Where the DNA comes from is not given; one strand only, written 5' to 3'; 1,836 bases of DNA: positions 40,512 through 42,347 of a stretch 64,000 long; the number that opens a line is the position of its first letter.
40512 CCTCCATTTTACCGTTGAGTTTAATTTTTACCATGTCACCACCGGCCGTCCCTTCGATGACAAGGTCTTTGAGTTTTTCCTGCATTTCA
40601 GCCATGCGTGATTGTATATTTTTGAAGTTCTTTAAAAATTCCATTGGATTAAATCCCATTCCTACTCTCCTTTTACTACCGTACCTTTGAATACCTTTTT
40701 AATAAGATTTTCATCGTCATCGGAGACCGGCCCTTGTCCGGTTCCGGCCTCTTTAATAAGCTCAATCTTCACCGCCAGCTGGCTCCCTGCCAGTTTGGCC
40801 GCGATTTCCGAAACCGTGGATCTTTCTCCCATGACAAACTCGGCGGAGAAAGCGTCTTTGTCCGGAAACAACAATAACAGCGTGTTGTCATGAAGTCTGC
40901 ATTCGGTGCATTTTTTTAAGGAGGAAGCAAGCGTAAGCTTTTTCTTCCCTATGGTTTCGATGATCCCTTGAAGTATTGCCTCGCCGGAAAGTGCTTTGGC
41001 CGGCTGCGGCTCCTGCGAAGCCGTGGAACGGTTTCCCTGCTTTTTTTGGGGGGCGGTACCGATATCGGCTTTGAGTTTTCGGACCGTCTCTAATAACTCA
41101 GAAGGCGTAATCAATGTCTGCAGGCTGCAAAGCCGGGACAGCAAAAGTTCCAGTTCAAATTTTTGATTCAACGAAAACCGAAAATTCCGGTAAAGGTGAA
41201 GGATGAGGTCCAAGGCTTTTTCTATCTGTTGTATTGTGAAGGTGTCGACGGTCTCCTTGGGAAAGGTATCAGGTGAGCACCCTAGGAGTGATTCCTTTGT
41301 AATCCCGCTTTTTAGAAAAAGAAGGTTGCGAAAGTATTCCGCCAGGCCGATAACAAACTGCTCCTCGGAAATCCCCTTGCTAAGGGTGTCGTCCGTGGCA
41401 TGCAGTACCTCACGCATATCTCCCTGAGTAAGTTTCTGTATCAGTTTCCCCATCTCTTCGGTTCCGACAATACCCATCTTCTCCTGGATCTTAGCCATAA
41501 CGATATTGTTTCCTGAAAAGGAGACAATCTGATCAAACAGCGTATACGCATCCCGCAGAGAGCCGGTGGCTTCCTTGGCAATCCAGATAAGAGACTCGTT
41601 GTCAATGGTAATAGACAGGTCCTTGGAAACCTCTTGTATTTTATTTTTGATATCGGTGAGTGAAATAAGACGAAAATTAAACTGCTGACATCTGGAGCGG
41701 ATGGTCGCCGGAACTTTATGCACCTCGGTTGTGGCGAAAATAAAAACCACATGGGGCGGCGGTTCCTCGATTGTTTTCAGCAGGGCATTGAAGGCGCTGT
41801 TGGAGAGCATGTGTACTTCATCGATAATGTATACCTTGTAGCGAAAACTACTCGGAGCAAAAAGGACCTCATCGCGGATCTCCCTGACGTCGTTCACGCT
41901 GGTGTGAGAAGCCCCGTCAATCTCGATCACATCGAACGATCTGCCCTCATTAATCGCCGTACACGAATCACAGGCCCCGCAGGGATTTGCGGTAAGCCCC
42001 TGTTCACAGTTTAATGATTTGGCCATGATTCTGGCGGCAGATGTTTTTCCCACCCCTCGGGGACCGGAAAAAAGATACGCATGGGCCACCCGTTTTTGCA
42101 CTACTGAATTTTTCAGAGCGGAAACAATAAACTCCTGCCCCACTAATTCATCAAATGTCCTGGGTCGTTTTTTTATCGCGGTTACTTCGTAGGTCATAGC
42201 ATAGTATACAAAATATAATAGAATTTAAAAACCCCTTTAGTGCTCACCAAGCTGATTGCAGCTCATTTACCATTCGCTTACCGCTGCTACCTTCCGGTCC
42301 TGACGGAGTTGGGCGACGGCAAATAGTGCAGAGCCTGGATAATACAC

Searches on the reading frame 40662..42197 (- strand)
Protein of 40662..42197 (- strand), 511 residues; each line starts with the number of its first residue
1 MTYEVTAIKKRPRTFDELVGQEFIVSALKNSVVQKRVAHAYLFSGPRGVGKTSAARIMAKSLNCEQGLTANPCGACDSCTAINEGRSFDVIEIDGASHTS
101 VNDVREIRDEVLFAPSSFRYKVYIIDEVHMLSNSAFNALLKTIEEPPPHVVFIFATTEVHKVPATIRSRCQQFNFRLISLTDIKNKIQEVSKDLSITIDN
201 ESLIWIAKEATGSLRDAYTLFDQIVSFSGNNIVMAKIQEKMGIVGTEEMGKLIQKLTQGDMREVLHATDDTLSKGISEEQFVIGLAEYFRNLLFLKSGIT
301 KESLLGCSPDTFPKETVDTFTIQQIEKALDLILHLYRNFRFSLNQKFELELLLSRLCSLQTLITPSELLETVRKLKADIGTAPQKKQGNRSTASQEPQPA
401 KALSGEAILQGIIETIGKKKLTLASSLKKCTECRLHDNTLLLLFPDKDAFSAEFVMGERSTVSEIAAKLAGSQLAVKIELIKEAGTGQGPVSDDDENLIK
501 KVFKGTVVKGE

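Call 10: find_homologous_proteins(query=window:40662-42197:-, max_evalue=1e-30)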
Query window:40662-42197:- (511 aa): 8000 proteins with E <= 1e-30 among 8000 candidates; the best 120 are listed.
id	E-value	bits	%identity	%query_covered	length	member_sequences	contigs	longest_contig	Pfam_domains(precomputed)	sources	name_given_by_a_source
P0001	0.0e+0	1119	100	100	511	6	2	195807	PF12169.14,PF00004.36,PF22608.3,PF05496.19,PF13177.13,PF07728.21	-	-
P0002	7.4e-257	871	78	100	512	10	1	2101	PF12169.14,PF13604.13,PF00004.36,PF13401.13,PF22608.3,PF05496.19,PF13177.13,PF07728.21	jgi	jgi:DNA polymerase-3 subunit gamma/tau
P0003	7.4e-247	838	74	100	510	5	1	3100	PF12169.14,PF00004.36,PF22608.3,PF05496.19,PF13177.13,PF07728.21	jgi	-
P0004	1.5e-239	814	72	100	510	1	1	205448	PF12169.14,PF00004.36,PF22608.3,PF05496.19,PF13177.13,PF07728.21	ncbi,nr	ncbi:MAG: DNA polymerase III subunit gamma/tau [Spirochaetales bacterium]|nr:DNA polymerase III subu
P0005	1.7e-239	814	72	100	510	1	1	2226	PF12169.14,PF00004.36,PF13401.13,PF22608.3,PF05496.19,PF13177.13,PF07728.21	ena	-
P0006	1.5e-235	801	71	100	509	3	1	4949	PF12169.14,PF00004.36,PF22608.3,PF05496.19,PF13177.13,PF07728.21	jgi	jgi:DNA polymerase-3 subunit gamma/tau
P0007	2.5e-233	793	72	100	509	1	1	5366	PF12169.14,PF00004.36,PF13401.13,PF20964.3,PF22608.3,PF05496.19,PF13177.13,PF07728.21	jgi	jgi:DNA polymerase-3 subunit gamma/tau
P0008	2.2e-199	681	63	100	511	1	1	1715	PF12169.14,PF00004.36,PF22608.3,PF05496.19,PF13177.13,PF07728.21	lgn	-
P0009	1.8e-187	642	59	100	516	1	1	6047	PF12169.14,PF00004.36,PF13401.13,PF22608.3,PF05496.19,PF13177.13,PF07728.21,PF13191.13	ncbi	-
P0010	2.5e-187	642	58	100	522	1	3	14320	PF12169.14,PF00004.36,PF13401.13,PF22608.3,PF05496.19,PF13177.13,PF07728.21,PF13191.13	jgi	jgi:DNA polymerase-3 subunit gamma/tau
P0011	2.1e-185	635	58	100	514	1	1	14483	PF12169.14,PF00004.36,PF22608.3,PF05496.19,PF13177.13,PF07728.21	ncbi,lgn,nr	ncbi:MAG: DNA polymerase III subunit gamma/tau [Spirochaetales bacterium]|nr:DNA polymerase III subu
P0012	2.2e-184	632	58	100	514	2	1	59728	PF12169.14,PF00004.36,PF13401.13,PF22608.3,PF05496.19,PF13177.13,PF07728.21,PF13191.13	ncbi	-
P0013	2.4e-184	632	58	100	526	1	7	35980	PF12169.14,PF00004.36,PF22608.3,PF05496.19,PF13177.13,PF07728.21,PF13191.13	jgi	jgi:DNA polymerase-3 subunit gamma/tau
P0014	3.8e-183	628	57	100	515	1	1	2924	PF12169.14,PF00004.36,PF22608.3,PF05496.19,PF13177.13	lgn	-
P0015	1.2e-182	626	58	100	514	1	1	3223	PF12169.14,PF00004.36,PF22608.3,PF05496.19,PF13177.13,PF07728.21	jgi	jgi:DNA polymerase-3 subunit gamma/tau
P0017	3.6e-182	625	56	100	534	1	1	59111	PF12169.14,PF00004.36,PF22608.3,PF05496.19,PF13177.13,PF07728.21,PF13191.13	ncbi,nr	ncbi:MAG: DNA polymerase III subunit gamma/tau [Spirochaetales bacterium]|nr:DNA polymerase III subu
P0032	6.9e-176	604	56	100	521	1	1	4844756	PF12169.14,PF00004.36,PF22608.3,PF05496.19,PF13177.13,PF07728.21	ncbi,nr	ncbi:MAG: DNA polymerase III subunit gamma/tau [Spirochaetaceae bacterium]|nr:MAG: DNA polymerase II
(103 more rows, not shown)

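Call 12: find_encoding_contigs(protein=P0001, flank=3000, max_places=6)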
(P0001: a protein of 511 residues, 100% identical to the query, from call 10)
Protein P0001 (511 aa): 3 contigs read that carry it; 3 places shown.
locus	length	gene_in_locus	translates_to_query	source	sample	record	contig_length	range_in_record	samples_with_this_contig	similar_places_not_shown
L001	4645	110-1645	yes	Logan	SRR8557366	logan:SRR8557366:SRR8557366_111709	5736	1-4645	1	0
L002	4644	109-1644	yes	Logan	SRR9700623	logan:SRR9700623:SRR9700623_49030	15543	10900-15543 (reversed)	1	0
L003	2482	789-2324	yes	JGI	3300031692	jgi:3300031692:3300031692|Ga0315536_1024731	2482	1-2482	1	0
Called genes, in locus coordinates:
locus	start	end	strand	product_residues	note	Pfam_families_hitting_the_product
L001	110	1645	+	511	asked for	PF05496:RuvB_N (weak), PF13177:DNA_pol3_delta2, PF00004:AAA, PF07728:AAA_5 (faint), PF22608:DNAX_ATPase_lid, PF12169:DNA_pol3_gamma3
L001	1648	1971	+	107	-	PF02575:YbaB_DNA_bd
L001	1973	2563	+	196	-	PF21176:RecR_HhH, PF02132:RecR_ZnF, PF01751:Toprim, PF13662:Toprim_4, PF21175:RecR_C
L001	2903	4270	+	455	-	PF11638:DnaA_N, PF00308:Bac_DnaA, PF01695:IstB_IS21, PF00004:AAA, PF08299:Bac_DnaA_C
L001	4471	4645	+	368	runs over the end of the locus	PF00712:DNA_pol3_beta, PF02767:DNA_pol3_beta_2, PF02768:DNA_pol3_beta_3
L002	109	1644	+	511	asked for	PF05496:RuvB_N (weak), PF13177:DNA_pol3_delta2, PF00004:AAA, PF07728:AAA_5 (faint), PF22608:DNAX_ATPase_lid, PF12169:DNA_pol3_gamma3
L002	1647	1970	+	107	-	PF02575:YbaB_DNA_bd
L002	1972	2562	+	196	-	PF21176:RecR_HhH, PF02132:RecR_ZnF, PF01751:Toprim, PF13662:Toprim_4, PF21175:RecR_C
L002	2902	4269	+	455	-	PF11638:DnaA_N, PF00308:Bac_DnaA, PF01695:IstB_IS21, PF00004:AAA, PF08299:Bac_DnaA_C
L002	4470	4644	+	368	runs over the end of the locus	PF00712:DNA_pol3_beta, PF02767:DNA_pol3_beta_2, PF02768:DNA_pol3_beta_3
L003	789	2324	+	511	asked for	PF05496:RuvB_N (weak), PF13177:DNA_pol3_delta2, PF00004:AAA, PF07728:AAA_5 (faint), PF22608:DNAX_ATPase_lid, PF12169:DNA_pol3_gamma3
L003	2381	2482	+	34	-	?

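Call 13: find_encoding_contigs(protein=P0004, flank=3000, max_places=4)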
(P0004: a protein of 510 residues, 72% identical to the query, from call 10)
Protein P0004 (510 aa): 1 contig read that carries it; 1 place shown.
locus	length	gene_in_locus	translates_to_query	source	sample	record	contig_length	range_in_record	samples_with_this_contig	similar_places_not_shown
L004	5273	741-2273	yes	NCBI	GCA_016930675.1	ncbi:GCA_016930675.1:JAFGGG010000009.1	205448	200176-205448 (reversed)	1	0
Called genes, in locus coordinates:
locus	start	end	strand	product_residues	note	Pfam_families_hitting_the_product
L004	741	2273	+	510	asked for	PF05496:RuvB_N (weak), PF13177:DNA_pol3_delta2, PF00004:AAA, PF07728:AAA_5, PF22608:DNAX_ATPase_lid, PF12169:DNA_pol3_gamma3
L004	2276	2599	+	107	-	PF02575:YbaB_DNA_bd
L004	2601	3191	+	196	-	PF21176:RecR_HhH, PF02132:RecR_ZnF (weak), PF01751:Toprim, PF13662:Toprim_4, PF21175:RecR_C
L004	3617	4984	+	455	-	PF11638:DnaA_N, PF00308:Bac_DnaA, PF01695:IstB_IS21, PF00004:AAA, PF08299:Bac_DnaA_C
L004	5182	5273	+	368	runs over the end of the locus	PF00712:DNA_pol3_beta, PF02767:DNA_pol3_beta_2, PF02768:DNA_pol3_beta_3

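Call 14: find_encoding_contigs(protein=P0002, flank=3000, max_places=4)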
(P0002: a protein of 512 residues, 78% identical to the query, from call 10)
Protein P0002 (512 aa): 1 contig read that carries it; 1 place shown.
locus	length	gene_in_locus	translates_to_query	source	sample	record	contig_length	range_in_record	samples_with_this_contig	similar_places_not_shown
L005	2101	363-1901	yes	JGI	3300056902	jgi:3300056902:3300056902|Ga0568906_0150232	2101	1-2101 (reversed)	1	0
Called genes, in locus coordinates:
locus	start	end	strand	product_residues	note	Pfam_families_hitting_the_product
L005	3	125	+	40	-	?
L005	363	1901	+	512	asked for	PF05496:RuvB_N (weak), PF13177:DNA_pol3_delta2, PF13604:AAA_30 (faint), PF00004:AAA, PF07728:AAA_5 (weak), PF13401:AAA_22 (faint), PF22608:DNAX_ATPase_lid, PF12169:DNA_pol3_gamma3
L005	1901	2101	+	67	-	?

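Call 29: find_encoding_contigs(protein=P0003, flank=2500, max_places=4)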
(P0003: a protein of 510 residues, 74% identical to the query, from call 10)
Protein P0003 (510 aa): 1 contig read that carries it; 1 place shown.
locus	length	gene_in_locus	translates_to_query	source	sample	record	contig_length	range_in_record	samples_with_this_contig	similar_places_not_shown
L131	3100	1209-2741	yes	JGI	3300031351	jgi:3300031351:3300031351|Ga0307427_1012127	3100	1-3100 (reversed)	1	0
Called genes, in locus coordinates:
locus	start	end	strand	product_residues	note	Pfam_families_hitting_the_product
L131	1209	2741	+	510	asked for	PF05496:RuvB_N (weak), PF13177:DNA_pol3_delta2, PF00004:AAA, PF07728:AAA_5 (weak), PF22608:DNAX_ATPase_lid, PF12169:DNA_pol3_gamma3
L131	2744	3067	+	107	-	PF02575:YbaB_DNA_bd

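Call 30: find_encoding_contigs(protein=P0006, flank=2500, max_places=4)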
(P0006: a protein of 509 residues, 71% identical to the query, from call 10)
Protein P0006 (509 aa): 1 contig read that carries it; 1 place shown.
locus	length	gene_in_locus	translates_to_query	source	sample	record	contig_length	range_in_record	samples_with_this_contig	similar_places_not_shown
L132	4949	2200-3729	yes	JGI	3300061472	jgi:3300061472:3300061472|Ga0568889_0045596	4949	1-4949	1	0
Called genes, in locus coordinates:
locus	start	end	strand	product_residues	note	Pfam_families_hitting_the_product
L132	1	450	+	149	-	?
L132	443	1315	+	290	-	PF02195:ParB_N, PF17762:HTH_ParB, PF23552:ParB_C (weak)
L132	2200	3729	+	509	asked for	PF05496:RuvB_N (weak), PF13177:DNA_pol3_delta2, PF00004:AAA, PF07728:AAA_5 (weak), PF22608:DNAX_ATPase_lid, PF12169:DNA_pol3_gamma3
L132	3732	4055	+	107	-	PF02575:YbaB_DNA_bd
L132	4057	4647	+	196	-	PF21176:RecR_HhH, PF02132:RecR_ZnF, PF01751:Toprim, PF13662:Toprim_4, PF21175:RecR_C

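Call 31: find_encoding_contigs(protein=P0007, flank=2500, max_places=4)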
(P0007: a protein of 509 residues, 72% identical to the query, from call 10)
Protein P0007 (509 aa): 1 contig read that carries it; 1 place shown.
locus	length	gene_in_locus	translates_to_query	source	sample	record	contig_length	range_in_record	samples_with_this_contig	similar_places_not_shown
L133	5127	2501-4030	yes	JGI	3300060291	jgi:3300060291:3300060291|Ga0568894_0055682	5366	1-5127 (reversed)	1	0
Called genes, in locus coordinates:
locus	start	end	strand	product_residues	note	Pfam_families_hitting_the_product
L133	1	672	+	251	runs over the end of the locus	PF00142:Fer4_NifH (weak), PF01656:CbiA, PF02374:ArsA_ATPase (weak), PF06564:CBP_BcsQ, PF09140:MipZ, PF10609:ParA (weak), PF13614:AAA_31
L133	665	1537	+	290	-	PF02195:ParB_N, PF17762:HTH_ParB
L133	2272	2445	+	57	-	-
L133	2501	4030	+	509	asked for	PF05496:RuvB_N (weak), PF13177:DNA_pol3_delta2, PF00004:AAA, PF07728:AAA_5 (weak), PF13401:AAA_22 (faint), PF22608:DNAX_ATPase_lid, PF12169:DNA_pol3_gamma3, PF20964:DnaX_C (weak)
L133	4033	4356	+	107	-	PF02575:YbaB_DNA_bd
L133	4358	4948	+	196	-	PF21176:RecR_HhH, PF02132:RecR_ZnF, PF01751:Toprim, PF13662:Toprim_4, PF21175:RecR_C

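Call 41: find_encoding_contigs(protein=P0012, flank=2500, max_places=3)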
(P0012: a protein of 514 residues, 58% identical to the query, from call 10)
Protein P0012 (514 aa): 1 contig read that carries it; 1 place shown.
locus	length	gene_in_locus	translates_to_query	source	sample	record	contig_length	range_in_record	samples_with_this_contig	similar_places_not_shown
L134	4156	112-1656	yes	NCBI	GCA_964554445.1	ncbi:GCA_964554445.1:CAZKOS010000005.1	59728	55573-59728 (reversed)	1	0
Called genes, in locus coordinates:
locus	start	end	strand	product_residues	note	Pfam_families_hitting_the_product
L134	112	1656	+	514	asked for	PF05496:RuvB_N (weak), PF13191:AAA_16 (weak), PF13177:DNA_pol3_delta2, PF00004:AAA, PF07728:AAA_5 (faint), PF13401:AAA_22 (faint), PF22608:DNAX_ATPase_lid (weak), PF12169:DNA_pol3_gamma3 (weak)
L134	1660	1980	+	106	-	PF02575:YbaB_DNA_bd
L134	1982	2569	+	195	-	PF21176:RecR_HhH, PF02132:RecR_ZnF, PF01751:Toprim, PF13662:Toprim_4, PF21175:RecR_C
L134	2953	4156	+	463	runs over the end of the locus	PF11638:DnaA_N, PF00308:Bac_DnaA, PF01695:IstB_IS21, PF00004:AAA, PF08299:Bac_DnaA_C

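Call 42: find_encoding_contigs(protein=P0010, flank=2500, max_places=3)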
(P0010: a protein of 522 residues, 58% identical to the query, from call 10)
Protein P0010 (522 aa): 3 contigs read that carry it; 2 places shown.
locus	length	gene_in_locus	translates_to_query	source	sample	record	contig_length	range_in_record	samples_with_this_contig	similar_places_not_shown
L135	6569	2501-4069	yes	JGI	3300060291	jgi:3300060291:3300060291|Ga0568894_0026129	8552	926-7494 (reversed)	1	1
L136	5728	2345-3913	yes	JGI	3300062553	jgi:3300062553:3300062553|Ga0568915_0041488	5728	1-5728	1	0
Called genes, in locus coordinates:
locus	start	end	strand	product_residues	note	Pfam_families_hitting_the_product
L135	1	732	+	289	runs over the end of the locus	PF02195:ParB_N, PF17762:HTH_ParB, PF23552:ParB_C (weak)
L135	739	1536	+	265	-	PF02567:PhzC-PhzF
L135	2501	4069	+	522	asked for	PF05496:RuvB_N (weak), PF13177:DNA_pol3_delta2, PF13191:AAA_16 (weak), PF00004:AAA, PF07728:AAA_5 (faint), PF13401:AAA_22 (faint), PF22608:DNAX_ATPase_lid, PF12169:DNA_pol3_gamma3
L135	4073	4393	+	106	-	PF02575:YbaB_DNA_bd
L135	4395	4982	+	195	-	PF21176:RecR_HhH, PF02132:RecR_ZnF, PF01751:Toprim, PF13662:Toprim_4, PF21175:RecR_C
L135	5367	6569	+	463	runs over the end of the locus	PF11638:DnaA_N, PF00308:Bac_DnaA, PF00004:AAA, PF01695:IstB_IS21, PF08299:Bac_DnaA_C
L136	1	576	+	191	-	?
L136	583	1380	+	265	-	PF02567:PhzC-PhzF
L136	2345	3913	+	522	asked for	PF05496:RuvB_N (weak), PF13177:DNA_pol3_delta2, PF13191:AAA_16 (weak), PF00004:AAA, PF07728:AAA_5 (faint), PF13401:AAA_22 (faint), PF22608:DNAX_ATPase_lid, PF12169:DNA_pol3_gamma3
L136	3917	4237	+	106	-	PF02575:YbaB_DNA_bd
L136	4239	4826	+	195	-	PF21176:RecR_HhH, PF02132:RecR_ZnF, PF01751:Toprim, PF13662:Toprim_4, PF21175:RecR_C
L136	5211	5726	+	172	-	?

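Call 43: find_encoding_contigs(protein=P0017, flank=2500, max_places=3)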
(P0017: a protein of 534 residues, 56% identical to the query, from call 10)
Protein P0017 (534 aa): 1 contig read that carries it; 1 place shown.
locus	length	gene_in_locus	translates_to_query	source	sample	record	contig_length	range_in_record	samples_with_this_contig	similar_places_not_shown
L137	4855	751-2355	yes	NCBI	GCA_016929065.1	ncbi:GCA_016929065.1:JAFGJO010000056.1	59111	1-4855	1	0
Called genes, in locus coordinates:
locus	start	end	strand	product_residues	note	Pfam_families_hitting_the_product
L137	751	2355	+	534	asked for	PF05496:RuvB_N, PF13191:AAA_16 (weak), PF13177:DNA_pol3_delta2, PF00004:AAA, PF07728:AAA_5 (weak), PF22608:DNAX_ATPase_lid, PF12169:DNA_pol3_gamma3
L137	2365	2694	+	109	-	PF02575:YbaB_DNA_bd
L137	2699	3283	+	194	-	PF21176:RecR_HhH, PF02132:RecR_ZnF (weak), PF01751:Toprim, PF13662:Toprim_4, PF21175:RecR_C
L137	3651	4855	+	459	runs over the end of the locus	PF11638:DnaA_N, PF00308:Bac_DnaA, PF00004:AAA, PF01695:IstB_IS21, PF08299:Bac_DnaA_C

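Call 60: find_encoding_contigs(protein=P0011, flank=2000, max_places=3)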
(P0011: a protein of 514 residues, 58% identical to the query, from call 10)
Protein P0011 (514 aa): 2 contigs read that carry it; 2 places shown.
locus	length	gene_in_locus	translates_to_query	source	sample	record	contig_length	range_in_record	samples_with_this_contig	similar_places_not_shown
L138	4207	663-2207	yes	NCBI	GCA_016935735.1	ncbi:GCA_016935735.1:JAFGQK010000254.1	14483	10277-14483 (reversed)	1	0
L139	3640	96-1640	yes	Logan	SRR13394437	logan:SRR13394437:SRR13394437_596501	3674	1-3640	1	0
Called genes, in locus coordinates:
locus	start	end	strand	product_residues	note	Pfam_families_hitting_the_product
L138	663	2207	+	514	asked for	PF05496:RuvB_N (faint), PF13177:DNA_pol3_delta2, PF00004:AAA, PF07728:AAA_5 (weak), PF22608:DNAX_ATPase_lid, PF12169:DNA_pol3_gamma3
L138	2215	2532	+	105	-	PF02575:YbaB_DNA_bd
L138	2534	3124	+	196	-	PF21176:RecR_HhH, PF02132:RecR_ZnF, PF01751:Toprim, PF13662:Toprim_4, PF21175:RecR_C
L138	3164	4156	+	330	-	PF10609:ParA, PF13614:AAA_31, PF00142:Fer4_NifH (faint), PF01656:CbiA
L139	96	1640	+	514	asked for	PF05496:RuvB_N (faint), PF13177:DNA_pol3_delta2, PF00004:AAA, PF07728:AAA_5 (weak), PF22608:DNAX_ATPase_lid, PF12169:DNA_pol3_gamma3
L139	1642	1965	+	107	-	PF02575:YbaB_DNA_bd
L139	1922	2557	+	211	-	PF21176:RecR_HhH, PF02132:RecR_ZnF, PF01751:Toprim, PF13662:Toprim_4, PF21175:RecR_C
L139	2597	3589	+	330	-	PF10609:ParA, PF13614:AAA_31, PF00142:Fer4_NifH (faint), PF01656:CbiA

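Call 61: find_encoding_contigs(protein=P0013, flank=2000, max_places=3)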
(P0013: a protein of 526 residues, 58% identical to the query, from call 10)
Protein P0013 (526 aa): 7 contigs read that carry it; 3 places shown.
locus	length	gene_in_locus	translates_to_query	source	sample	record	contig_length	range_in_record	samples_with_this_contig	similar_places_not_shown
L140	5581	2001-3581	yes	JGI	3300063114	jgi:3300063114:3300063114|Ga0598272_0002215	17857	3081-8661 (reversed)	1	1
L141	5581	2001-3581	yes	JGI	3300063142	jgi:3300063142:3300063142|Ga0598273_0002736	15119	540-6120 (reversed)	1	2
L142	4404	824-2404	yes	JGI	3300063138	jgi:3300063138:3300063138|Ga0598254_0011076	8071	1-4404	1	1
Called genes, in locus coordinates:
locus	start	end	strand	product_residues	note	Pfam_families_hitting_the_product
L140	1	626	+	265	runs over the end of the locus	PF02567:PhzC-PhzF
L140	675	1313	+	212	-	PF04116:FA_hydroxylase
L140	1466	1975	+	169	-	-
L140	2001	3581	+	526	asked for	PF05496:RuvB_N (weak), PF13191:AAA_16 (weak), PF13177:DNA_pol3_delta2, PF00004:AAA, PF07728:AAA_5 (faint), PF22608:DNAX_ATPase_lid (weak), PF12169:DNA_pol3_gamma3 (weak)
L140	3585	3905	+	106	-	PF02575:YbaB_DNA_bd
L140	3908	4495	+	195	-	PF21176:RecR_HhH, PF02132:RecR_ZnF (weak), PF01751:Toprim, PF13662:Toprim_4, PF21175:RecR_C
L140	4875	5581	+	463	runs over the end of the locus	PF11638:DnaA_N, PF00308:Bac_DnaA, PF01695:IstB_IS21, PF00004:AAA, PF13401:AAA_22 (faint), PF08299:Bac_DnaA_C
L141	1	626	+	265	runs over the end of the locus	PF02567:PhzC-PhzF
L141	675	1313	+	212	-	PF04116:FA_hydroxylase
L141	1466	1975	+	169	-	-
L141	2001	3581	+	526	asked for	PF05496:RuvB_N (weak), PF13191:AAA_16 (weak), PF13177:DNA_pol3_delta2, PF00004:AAA, PF07728:AAA_5 (faint), PF22608:DNAX_ATPase_lid (weak), PF12169:DNA_pol3_gamma3 (weak)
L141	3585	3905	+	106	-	PF02575:YbaB_DNA_bd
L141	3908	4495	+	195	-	PF21176:RecR_HhH, PF02132:RecR_ZnF (weak), PF01751:Toprim, PF13662:Toprim_4, PF21175:RecR_C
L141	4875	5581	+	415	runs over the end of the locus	?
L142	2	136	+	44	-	?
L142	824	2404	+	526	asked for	PF05496:RuvB_N (weak), PF13191:AAA_16 (weak), PF13177:DNA_pol3_delta2, PF00004:AAA, PF07728:AAA_5 (faint), PF22608:DNAX_ATPase_lid (weak), PF12169:DNA_pol3_gamma3 (weak)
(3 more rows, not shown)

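Call 62: find_encoding_contigs(protein=P0032, flank=2000, max_places=2)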
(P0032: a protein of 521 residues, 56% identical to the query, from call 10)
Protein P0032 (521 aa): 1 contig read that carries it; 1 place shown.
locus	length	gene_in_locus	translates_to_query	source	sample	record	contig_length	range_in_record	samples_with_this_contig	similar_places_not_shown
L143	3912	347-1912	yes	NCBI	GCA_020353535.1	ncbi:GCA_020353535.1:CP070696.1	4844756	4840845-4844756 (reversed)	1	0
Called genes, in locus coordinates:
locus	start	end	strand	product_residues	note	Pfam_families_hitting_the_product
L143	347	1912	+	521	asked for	PF05496:RuvB_N (faint), PF13177:DNA_pol3_delta2, PF00004:AAA, PF07728:AAA_5, PF22608:DNAX_ATPase_lid, PF12169:DNA_pol3_gamma3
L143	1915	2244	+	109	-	PF02575:YbaB_DNA_bd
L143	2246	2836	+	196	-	PF21176:RecR_HhH, PF02132:RecR_ZnF (weak), PF01751:Toprim, PF13662:Toprim_4, PF21175:RecR_C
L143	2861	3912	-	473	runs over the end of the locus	PF22422:MGH1-like_GH, PF03200:Glyco_hydro_63 (faint), PF01204:Trehalase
